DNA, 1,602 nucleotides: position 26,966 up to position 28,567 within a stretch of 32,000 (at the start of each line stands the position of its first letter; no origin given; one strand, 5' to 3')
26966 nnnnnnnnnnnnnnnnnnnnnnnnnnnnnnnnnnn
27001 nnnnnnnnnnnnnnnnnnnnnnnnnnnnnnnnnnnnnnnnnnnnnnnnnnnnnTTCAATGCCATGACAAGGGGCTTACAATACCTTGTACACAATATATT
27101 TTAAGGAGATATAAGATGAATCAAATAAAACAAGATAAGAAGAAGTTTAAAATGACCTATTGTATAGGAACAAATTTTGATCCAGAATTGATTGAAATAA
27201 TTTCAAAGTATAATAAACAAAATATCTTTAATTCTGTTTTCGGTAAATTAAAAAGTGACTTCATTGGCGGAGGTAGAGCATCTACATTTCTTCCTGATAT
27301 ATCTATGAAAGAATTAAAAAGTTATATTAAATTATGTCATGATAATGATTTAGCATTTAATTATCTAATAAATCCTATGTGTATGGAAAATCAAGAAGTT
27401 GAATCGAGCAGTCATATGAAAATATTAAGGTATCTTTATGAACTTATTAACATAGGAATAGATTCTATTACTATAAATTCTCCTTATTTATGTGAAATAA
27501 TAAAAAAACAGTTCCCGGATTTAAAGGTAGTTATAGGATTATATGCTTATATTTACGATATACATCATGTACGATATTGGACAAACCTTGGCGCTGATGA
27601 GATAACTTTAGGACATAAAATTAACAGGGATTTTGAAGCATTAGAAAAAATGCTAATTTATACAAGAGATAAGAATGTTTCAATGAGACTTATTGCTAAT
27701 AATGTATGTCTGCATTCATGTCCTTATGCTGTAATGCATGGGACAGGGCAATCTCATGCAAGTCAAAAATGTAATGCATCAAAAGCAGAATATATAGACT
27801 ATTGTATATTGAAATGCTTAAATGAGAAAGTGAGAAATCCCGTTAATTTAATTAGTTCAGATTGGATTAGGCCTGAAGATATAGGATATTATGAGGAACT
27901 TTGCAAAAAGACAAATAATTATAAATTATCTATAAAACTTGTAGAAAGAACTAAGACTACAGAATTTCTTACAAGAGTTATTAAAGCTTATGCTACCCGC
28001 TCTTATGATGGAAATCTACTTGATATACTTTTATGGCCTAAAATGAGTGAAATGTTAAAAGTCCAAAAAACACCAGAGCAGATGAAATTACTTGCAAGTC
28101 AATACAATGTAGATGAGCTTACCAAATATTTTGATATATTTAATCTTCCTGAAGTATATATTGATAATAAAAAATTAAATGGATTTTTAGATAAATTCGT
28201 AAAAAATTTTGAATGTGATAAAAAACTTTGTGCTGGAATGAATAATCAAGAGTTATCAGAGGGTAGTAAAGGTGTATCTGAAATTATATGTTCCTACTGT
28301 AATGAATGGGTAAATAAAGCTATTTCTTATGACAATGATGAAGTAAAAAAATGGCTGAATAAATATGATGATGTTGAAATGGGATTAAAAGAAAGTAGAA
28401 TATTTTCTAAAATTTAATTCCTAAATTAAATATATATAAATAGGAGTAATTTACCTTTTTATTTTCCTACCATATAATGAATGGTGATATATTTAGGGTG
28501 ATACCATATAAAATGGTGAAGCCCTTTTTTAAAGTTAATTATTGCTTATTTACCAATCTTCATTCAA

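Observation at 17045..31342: Compact lipo-thiazol(in)e-aldehyde NRPS locus: TE-II, SagB-type oxidase, FAAL-ACP-Cy-A-PCP-R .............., U32-like protein, AraC, MATE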

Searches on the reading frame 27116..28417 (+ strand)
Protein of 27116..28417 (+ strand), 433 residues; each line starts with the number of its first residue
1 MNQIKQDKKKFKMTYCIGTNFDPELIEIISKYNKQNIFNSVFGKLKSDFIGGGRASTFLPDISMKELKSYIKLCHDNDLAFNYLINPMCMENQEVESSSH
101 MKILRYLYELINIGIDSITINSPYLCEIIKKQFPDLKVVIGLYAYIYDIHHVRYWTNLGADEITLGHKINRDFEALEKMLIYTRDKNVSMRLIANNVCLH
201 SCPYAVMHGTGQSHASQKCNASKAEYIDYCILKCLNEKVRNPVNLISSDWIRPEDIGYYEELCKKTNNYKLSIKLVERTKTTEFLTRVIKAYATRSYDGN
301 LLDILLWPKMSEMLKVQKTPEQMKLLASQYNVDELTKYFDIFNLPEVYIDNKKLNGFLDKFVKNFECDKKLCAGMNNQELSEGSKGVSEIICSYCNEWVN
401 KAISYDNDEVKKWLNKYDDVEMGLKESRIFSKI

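Call 8: search_protein_families(library=pfam, proteins=[window:27116-28417:+], max_evalue=0.01)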
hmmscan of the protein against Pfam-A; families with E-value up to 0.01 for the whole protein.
window:27116-28417:+ (433 aa): 1 family
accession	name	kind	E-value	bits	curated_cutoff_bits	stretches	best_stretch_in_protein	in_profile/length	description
PF01136.24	Peptidase_U32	-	1.2e-07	31.7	22.4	1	103-188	4-86/233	Peptidase family U32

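Call 9: search_protein_families(library=ncbifam, proteins=[window:27116-28417:+], max_evalue=0.001)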
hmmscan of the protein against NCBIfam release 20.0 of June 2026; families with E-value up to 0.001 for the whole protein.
window:27116-28417:+ (433 aa): 1 family
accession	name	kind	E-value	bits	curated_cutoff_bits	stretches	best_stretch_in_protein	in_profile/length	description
NF011996.0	PRK15452.1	equivalog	8.5e-05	21.5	534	1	63-168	45-144/449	prephenate-dependent tRNA uridine(34) hydroxylase TrhP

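Call 15: find_related_loci(query=window:27116-28417:+, collection=genome_contigs, flank=10000)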
Query window:27116-28417:+ (433 aa) in genome_contigs; peptide patterns used: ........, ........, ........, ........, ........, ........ (x = any residue, [..] = any of these).
298 stretches matched a pattern, but none encodes a relative of the query by tblastn (E <= 1e-3).

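Call 16: find_homologous_proteins(query=window:27116-28417:+, max_evalue=0.001)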
Query window:27116-28417:+ (433 aa): 963 proteins with E <= 0.001 among 2941 candidates; the best 120 are listed.
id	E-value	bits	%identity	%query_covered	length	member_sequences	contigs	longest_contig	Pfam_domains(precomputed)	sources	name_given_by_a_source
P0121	2.0e-292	988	99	100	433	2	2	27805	PF01136.26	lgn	-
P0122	2.5e-173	595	60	98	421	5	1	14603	PF01136.26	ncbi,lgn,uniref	ncbi:MAG TPA: U32 family peptidase [Pseudobacteroides sp.]|uniref:U32 family peptidase n=1 Tax=Pseud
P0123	2.1e-172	592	62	98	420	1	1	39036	PF01136.26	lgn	-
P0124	2.4e-171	589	59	98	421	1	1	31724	PF01136.26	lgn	-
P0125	4.8e-171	588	61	97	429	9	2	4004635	PF01136.26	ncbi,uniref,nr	ncbi:hypothetical protein C7M56_11255 [Clostridium botulinum]|uniref:Peptidase U32 n=1 Tax=Clostridi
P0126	5.1e-171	588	58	98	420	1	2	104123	PF01136.26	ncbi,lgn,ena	-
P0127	6.0e-171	587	57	97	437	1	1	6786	PF01136.26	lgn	-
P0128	5.7e-168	578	55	97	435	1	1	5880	PF01136.26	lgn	-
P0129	4.4e-164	565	58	99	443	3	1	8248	PF01136.26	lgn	-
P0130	2.9e-162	559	59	97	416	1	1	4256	PF01136.26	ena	-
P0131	7.0e-162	558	57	99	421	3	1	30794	PF01136.26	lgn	-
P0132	3.4e-160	552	56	97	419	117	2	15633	PF01136.26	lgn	-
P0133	9.6e-160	550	57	97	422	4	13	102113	PF01136.26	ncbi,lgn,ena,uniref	ncbi:Peptidase U32 [Fusobacterium necrophorum subsp. funduliforme]|uniref:U32 family peptidase n=1 T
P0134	1.9e-159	550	56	97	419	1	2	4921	PF01136.26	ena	-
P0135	2.0e-159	549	56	97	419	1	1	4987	PF01136.26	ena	-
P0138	1.8e-156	540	57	97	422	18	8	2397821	PF01136.26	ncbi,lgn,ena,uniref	ncbi:U32 family peptidase [Fusobacterium nucleatum]|uniref:U32 family peptidase n=1 Tax=Fusobacteriu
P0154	1.6e-141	490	50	96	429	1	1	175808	PF01136.26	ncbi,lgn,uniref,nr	ncbi:collagenase-like PrtC family protease [Anaerobacterium chartisolvens]|uniref:Collagenase-like P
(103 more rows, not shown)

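Call 17: find_encoding_contigs(protein=P0125, flank=10000, max_places=2)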
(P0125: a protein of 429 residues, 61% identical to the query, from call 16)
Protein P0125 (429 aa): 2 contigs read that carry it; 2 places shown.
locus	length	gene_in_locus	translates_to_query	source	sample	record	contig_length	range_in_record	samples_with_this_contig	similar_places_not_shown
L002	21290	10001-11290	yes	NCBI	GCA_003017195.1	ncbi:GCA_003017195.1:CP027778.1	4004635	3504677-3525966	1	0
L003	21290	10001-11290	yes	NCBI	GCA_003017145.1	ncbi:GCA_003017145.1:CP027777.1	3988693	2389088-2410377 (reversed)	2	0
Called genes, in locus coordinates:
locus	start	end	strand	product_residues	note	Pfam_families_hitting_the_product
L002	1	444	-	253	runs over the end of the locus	PF00528:BPD_transp_1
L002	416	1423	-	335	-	PF02621:VitK2_biosynth, PF12974:Phosphonate-bd, PF09084:NMT1 (weak), PF13379:NMT1_2 (weak)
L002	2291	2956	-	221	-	PF01909:NTP_transf_2 (weak), PF18765:Polbeta (faint)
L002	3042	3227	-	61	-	-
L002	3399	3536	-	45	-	-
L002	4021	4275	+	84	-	-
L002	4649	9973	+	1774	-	PF00501:AMP-binding, PF00550:PP-binding, PF00668:Condensation, PF00501:AMP-binding, PF00550:PP-binding, PF01073:3Beta_HSD, PF01370:Epimerase, PF02719:Polysacc_synt_2, +5 more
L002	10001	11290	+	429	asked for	PF01136:Peptidase_U32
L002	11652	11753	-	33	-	PF16935:Hol_Tox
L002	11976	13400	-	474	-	PF14199:DUF4317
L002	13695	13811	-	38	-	-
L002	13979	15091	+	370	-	PF01571:GCV_T, PF08669:GCV_T_C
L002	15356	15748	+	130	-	PF01597:GCV_H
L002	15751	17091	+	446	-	PF02347:GDC-P, PF00266:Aminotran_5 (weak)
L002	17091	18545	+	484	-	PF02347:GDC-P, PF21478:GcvP2_C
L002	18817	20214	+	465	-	PF00890:FAD_binding_2 (weak), PF01134:GIDA (weak), PF01262:AlaDh_PNT_C (faint), PF07992:Pyr_redox_2, PF12831:FAD_oxidored, PF13738:Pyr_redox_3, PF00070:Pyr_redox, PF02852:Pyr_redox_dim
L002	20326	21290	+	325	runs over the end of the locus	PF21948:LplA-B_cat, PF03099:BPL_LplA_LipB, PF10437:Lip_prot_lig_C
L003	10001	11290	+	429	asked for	PF01136:Peptidase_U32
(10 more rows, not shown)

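Call 18: find_encoding_contigs(protein=P0138, flank=10000, max_places=2)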
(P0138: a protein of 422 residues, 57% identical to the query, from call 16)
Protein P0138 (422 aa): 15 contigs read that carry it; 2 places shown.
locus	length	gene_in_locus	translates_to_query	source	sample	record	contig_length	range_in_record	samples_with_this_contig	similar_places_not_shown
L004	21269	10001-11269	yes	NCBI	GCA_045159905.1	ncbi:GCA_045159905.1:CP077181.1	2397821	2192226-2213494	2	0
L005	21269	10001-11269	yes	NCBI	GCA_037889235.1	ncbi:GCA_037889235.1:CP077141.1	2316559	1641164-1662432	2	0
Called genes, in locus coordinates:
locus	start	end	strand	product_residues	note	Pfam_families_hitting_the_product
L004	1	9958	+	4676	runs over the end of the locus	PF00550:PP-binding, PF00668:Condensation, PF00501:AMP-binding, PF00550:PP-binding, PF00668:Condensation, PF00501:AMP-binding, PF00550:PP-binding, PF00668:Condensation, +14 more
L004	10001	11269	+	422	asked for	PF01136:Peptidase_U32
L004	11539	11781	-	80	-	-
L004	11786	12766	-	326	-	PF04610:TrbL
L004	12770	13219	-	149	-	-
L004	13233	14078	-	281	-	-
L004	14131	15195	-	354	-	PF13155:Toprim_2, PF13362:Toprim_3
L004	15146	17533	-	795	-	PF27097:VirB4_TrbE_N, PF03135:CagE_TrbE_VirB (weak), PF12846:AAA_10 (faint), PF19044:P-loop_TraG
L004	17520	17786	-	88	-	PF05101:VirB3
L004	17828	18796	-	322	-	PF00437:T2SSE, PF27713:UCP018868 (weak)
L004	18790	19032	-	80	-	-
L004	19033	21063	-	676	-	PF02534:T4SS-DNA_transf, PF10412:TrwB_AAD_bind, PF12696:TraG-D_C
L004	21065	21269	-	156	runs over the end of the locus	-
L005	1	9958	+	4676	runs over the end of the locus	PF00550:PP-binding, PF00668:Condensation, PF00501:AMP-binding, PF00550:PP-binding, PF00668:Condensation, PF00501:AMP-binding, PF00550:PP-binding, PF00668:Condensation, +14 more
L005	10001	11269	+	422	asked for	PF01136:Peptidase_U32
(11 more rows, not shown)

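Call 19: find_encoding_contigs(protein=P0154, flank=10000, max_places=2)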
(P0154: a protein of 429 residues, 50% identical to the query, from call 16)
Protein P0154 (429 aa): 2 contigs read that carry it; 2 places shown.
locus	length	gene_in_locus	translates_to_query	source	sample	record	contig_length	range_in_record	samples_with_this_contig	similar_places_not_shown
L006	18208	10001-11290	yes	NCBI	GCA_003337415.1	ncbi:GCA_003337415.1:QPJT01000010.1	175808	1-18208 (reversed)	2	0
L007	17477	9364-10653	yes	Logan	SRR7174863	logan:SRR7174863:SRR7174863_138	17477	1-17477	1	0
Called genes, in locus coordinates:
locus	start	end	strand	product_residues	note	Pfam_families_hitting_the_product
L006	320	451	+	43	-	-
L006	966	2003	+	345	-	PF00881:Nitroreductase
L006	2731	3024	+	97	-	-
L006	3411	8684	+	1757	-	PF00501:AMP-binding, PF00550:PP-binding, PF00668:Condensation, PF00501:AMP-binding, PF13193:AMP-binding_C, PF00550:PP-binding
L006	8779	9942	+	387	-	PF04443:LuxE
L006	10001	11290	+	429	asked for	PF01136:Peptidase_U32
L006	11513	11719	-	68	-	-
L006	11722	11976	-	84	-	PF13565:HTH_32 (weak)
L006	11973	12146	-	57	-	-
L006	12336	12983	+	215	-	PF00440:TetR_N, PF21303:TetR_C_39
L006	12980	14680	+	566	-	PF00083:Sugar_tr, PF07690:MFS_1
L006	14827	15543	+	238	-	PF00975:Thioesterase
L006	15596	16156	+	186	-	PF01222:ERG4_ERG24 (weak), PF04140:ICMT (weak), PF04191:PEMT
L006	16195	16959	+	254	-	PF00072:Response_reg, PF04397:LytTR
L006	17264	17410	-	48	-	PF13358:DDE_3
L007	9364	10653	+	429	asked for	PF01136:Peptidase_U32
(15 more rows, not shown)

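Call 23: find_related_loci(query=A1, collection=genome_contigs, flank=10000)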
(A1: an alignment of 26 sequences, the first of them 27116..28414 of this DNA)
Query A1 (433 aa) in genome_contigs; peptide patterns used: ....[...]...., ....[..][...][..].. (x = any residue, [..] = any of these).
282 stretches matched a pattern; 231 encode a relative of the query (tblastn E <= 1e-3); the best 80 are kept; 80 distinct loci.
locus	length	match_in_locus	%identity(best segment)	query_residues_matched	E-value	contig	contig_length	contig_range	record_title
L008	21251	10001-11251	58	9-431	2e-175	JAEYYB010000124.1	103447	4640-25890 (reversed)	MAG: Bacillota bacterium isolate OH_CBlB_339 k127_2503945, whole genome shotgun sequence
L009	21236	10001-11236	57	12-430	5e-162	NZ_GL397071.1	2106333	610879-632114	Peptoniphilus duerdenii ATCC BAA-1640 SCAFFOLD1, whole genome shotgun sequence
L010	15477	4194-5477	49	4-431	7e-154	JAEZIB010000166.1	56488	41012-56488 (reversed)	MAG: Bacillota bacterium isolate OH_CDB_159 k127_1637218, whole genome shotgun sequence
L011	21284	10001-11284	49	4-431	3e-153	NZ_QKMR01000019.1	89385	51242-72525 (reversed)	Ruminiclostridium sufflavum DSM 19573 Ga0056032_scaffold00019.19, whole genome shotgun sequence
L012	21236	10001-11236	51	4-414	1e-142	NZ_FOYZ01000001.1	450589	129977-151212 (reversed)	Anaeromicropila populeti strain 743A, whole genome shotgun sequence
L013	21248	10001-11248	49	10-432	6e-142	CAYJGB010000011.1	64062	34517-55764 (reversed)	MAG TPA_asm: uncultured Eubacteriales bacterium isolate ERP123703_co3_160 genome assembly, contig: NODE_415_length_64062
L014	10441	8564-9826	48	6-430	2e-138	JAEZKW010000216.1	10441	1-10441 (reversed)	MAG: Bacillota bacterium isolate OH_CDB_50 k127_1773093, whole genome shotgun sequence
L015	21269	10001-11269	47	4-430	3e-138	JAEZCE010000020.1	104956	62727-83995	MAG: Bacillota bacterium isolate OH_CBrB_22 k127_712405, whole genome shotgun sequence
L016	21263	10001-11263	48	6-430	3e-137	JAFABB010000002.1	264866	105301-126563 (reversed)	MAG: Bacillota bacterium isolate OH_SBB_108 k127_326735, whole genome shotgun sequence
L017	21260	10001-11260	48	8-430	2e-133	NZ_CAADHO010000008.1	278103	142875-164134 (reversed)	Desulfoluna butyratoxydans isolate Desulfoluna butyratoxydans MSL71, whole genome shotgun sequence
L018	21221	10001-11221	50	6-418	5e-132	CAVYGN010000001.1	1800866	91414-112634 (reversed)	MAG: uncultured Spirochaetota bacterium isolate MFD03726.bin.1.3 genome assembly, contig: contig_18643, whole genome sho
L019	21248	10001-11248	47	12-433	2e-129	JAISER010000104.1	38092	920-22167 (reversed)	MAG: Clostridiales bacterium isolate Gx485_bin204 k119_2367179, whole genome shotgun sequence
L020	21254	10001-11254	48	5-433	4e-128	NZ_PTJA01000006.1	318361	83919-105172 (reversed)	Lacrimispora xylanisolvens strain DSM 3808 Ga0170443_106, whole genome shotgun sequence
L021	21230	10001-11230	49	13-433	6e-128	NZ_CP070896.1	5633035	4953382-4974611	Lacrimispora xylanisolvens strain ASCUSBR21 chromosome, complete genome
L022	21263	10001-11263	48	6-430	1e-136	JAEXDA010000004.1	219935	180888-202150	MAG: Bacillota bacterium isolate OH_HBB_134 k127_1324758, whole genome shotgun sequence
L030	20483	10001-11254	43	13-431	2e-113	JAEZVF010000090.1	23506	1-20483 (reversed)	MAG: Bacillota bacterium isolate OH_PFB_113 k127_1174416, whole genome shotgun sequence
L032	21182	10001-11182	43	13-416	3e-112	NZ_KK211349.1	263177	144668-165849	Ruminococcus flavefaciens ND2009 T488DRAFT_scaffold00005.5, whole genome shotgun sequence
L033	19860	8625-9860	42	13-430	2e-112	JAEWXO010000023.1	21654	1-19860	MAG: Bacillota bacterium isolate OH_SFB_14 k127_432584, whole genome shotgun sequence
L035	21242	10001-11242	41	13-430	2e-110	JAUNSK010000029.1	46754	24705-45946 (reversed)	MAG: Oscillospiraceae bacterium isolate S4R_St_23 NODE_224_length_46754_cov_17.453543, whole genome shotgun sequence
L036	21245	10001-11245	44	11-430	6e-110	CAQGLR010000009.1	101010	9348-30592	MAG TPA_asm: uncultured Lachnospiraceae bacterium isolate MGBC125166 genome assembly, contig: MGBC125166.9, whole genome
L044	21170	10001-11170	42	13-414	4e-103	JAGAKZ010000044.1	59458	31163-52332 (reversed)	MAG: Oscillospiraceae bacterium isolate RGIG8538 Water_deer_Cecum-2__c265, whole genome shotgun sequence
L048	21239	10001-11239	37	12-432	1e-92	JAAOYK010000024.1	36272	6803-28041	Candidatus Pacearchaeota archaeon isolate DPANNHV_H1.bin.39 k83_1027643, whole genome shotgun sequence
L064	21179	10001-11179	34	12-420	1e-68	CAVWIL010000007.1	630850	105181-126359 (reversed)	MAG: Nitrospirota bacterium isolate MFD02199.bin.2.179 genome assembly, contig: contig_31457, whole genome shotgun seque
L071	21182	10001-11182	32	12-420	5e-67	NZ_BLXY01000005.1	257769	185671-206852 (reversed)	Geomonas paludis strain Red736 sequence05, whole genome shotgun sequence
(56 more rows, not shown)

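Call 32: search_solved_structures(query=window:27116-28414:+, max_evalue=1, show_alignments=2)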
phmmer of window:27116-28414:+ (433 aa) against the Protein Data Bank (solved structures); distinct sequences matched with E-value up to 1: 1.
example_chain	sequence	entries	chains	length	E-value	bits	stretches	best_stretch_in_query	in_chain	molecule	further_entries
5d88_A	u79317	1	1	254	0.0013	21.2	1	57-177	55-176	Predicted protease of the collagenase family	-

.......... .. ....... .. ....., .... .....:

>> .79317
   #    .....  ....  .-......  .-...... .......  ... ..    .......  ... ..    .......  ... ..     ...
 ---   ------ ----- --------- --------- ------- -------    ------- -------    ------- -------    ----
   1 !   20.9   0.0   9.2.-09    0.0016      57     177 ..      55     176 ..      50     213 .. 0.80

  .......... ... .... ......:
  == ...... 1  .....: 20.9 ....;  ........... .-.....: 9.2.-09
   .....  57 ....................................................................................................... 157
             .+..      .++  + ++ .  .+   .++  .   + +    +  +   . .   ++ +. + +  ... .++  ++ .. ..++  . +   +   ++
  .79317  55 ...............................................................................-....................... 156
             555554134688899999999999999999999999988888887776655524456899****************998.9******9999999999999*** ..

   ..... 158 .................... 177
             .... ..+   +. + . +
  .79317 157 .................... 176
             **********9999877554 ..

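Call 40: predict_structure(alignment_id=A1)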
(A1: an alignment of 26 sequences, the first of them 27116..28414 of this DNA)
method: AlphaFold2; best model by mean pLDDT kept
length: 433 residues; sequences in the alignment: 26
mean_pLDDT: 87.6   pTM: 0.88
mean pLDDT of the five models: 87.6, 86.8, 86.7, 84.2, 80.7
residues with pLDDT >= 90: 274; 70-90: 112; 50-70: 29; < 50: 18
segments of 3 or more residues with pLDDT < 50: 1-8, 377-386
pLDDT, mean of each block of 10 residues (from residue 1): 44 94 96 94 83 67 93 98 80 84 93 96 94 96 92 98 95 96 96 92 82 70 76 93 92 97 96 91 96 96 90 75 82 90 94 95 85 61 54 91 97 96 92 71
secondary structure, 60 per line:
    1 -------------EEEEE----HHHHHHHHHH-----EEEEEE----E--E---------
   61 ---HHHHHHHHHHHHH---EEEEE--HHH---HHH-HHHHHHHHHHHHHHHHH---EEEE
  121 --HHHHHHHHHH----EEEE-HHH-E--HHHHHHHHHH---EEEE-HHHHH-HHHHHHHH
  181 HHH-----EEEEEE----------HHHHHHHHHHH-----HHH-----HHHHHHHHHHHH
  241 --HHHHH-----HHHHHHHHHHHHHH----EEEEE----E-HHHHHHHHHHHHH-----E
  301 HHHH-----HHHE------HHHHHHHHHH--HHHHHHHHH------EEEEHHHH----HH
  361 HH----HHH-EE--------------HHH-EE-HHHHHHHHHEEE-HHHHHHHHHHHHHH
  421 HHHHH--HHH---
elements in order: E14-18 H23-32 E38-43 H64-76 E80-84 H97-113 E117-120 H123-132 E137-140 H149-158 E162-165 H167-171 H173-183 E189-194 H205-215 H229-240 H243-247 H253-266 E271-275 H282-294 H301-304 H320-329 H332-340 E347-350 H351-354 H359-362 H394-402 E403-405 H407-425
